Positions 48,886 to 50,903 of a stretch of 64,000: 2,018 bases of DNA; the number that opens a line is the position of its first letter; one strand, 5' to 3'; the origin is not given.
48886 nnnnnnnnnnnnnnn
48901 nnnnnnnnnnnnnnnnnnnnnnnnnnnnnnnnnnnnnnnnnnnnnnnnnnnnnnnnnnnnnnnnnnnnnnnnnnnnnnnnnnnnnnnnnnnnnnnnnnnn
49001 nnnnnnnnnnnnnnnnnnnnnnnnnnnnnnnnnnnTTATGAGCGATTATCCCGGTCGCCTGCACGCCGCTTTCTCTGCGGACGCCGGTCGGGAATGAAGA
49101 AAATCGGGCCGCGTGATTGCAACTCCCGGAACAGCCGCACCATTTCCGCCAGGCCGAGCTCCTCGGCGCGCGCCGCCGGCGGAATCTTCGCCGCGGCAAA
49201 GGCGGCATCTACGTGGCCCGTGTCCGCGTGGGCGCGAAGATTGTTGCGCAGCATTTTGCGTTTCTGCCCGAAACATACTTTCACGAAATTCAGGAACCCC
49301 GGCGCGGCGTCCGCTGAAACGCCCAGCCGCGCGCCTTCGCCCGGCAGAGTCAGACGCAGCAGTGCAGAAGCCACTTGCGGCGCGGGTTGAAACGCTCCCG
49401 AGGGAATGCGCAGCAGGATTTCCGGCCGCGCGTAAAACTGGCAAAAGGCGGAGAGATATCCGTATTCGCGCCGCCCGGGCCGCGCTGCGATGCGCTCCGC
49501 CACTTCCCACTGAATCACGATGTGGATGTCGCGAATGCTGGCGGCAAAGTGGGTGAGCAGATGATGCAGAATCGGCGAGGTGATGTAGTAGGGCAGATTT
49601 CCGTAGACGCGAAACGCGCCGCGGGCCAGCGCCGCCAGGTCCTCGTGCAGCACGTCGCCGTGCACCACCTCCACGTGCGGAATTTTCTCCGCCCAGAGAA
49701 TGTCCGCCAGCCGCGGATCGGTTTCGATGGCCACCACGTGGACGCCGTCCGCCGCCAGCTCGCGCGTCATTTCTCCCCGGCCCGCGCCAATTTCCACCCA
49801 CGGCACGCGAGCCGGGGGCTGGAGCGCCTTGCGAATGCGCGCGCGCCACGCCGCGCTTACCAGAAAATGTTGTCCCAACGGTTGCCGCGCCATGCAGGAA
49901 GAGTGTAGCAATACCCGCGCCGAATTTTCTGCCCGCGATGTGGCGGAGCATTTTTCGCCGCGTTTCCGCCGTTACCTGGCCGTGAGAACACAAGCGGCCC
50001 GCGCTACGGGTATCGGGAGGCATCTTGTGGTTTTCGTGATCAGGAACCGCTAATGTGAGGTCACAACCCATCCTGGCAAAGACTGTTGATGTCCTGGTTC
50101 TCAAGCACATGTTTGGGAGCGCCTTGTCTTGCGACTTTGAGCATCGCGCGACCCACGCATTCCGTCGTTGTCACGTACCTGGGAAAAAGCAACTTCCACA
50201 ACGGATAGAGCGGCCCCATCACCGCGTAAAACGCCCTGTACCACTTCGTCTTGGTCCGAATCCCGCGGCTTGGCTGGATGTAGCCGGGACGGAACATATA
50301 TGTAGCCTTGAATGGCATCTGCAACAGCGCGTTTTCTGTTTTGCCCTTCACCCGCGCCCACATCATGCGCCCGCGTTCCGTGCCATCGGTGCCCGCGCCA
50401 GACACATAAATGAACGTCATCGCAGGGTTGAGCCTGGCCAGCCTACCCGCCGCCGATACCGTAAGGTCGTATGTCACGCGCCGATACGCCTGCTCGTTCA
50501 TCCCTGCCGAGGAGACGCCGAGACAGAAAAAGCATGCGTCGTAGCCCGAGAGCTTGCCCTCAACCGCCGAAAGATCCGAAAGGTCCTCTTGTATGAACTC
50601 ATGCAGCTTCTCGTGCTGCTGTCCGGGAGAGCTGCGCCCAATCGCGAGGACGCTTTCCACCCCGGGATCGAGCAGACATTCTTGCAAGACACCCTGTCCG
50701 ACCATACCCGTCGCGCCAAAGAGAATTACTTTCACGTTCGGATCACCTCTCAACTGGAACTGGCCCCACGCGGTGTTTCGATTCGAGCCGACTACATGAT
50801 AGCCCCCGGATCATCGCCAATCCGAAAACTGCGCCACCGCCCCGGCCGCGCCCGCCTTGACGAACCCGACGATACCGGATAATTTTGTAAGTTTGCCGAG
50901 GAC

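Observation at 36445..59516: Two cassette-like units (low-GC cargo gene, ~200 bp, then a 174-bp structured element) facing each other 22.7 kb apart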

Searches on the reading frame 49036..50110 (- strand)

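Call 87: search_protein_families(library=pfam, proteins=[window:49046-50110:-], max_evalue=0.00001)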
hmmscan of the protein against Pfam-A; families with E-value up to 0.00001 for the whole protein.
window:49046-50110:- (354 aa): 0 families

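Call 91: search_protein_families(library=pfam, proteins=[window:49036-49911:-], max_evalue=0.001)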
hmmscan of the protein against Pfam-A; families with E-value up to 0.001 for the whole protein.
window:49036-49911:- (291 aa): 3 families
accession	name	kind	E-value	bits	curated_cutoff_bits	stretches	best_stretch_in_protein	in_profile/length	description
PF00398.26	RrnaAD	-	8.7e-44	150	24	1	8-265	4-262/263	Ribosomal RNA adenine dimethylase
PF13489.12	Methyltransf_23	-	2.8e-05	24.3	27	1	21-97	8-80/164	Methyltransferase domain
PF13649.12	Methyltransf_25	-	0.00067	20.7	27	0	40-93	3-59/97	Methyltransferase domain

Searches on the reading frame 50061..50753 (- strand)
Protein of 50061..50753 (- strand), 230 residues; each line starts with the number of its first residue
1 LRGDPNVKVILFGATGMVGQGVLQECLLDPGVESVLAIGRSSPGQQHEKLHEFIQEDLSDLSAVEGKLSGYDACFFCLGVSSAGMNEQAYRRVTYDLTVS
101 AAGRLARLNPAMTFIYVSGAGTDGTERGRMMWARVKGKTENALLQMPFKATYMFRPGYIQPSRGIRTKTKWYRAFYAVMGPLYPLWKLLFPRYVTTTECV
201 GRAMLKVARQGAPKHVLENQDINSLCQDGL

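Call 91: search_protein_families(library=pfam, proteins=[window:50061-50753:-], max_evalue=0.001)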
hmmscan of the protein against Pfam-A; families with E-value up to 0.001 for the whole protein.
window:50061-50753:- (230 aa): 3 families
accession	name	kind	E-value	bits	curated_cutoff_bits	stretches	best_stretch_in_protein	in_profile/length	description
PF13460.12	NAD_binding_10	-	4.4e-06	27.1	27.2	1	13-128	1-107/184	NAD(P)H-binding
PF01118.30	Semialdhyde_dh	-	8.7e-06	26.6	26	1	8-90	1-86/121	Semialdehyde dehydrogenase, NAD binding domain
PF01370.27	Epimerase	-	1.2e-05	25.3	20.9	1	9-118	1-114/240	NAD dependent epimerase/dehydratase family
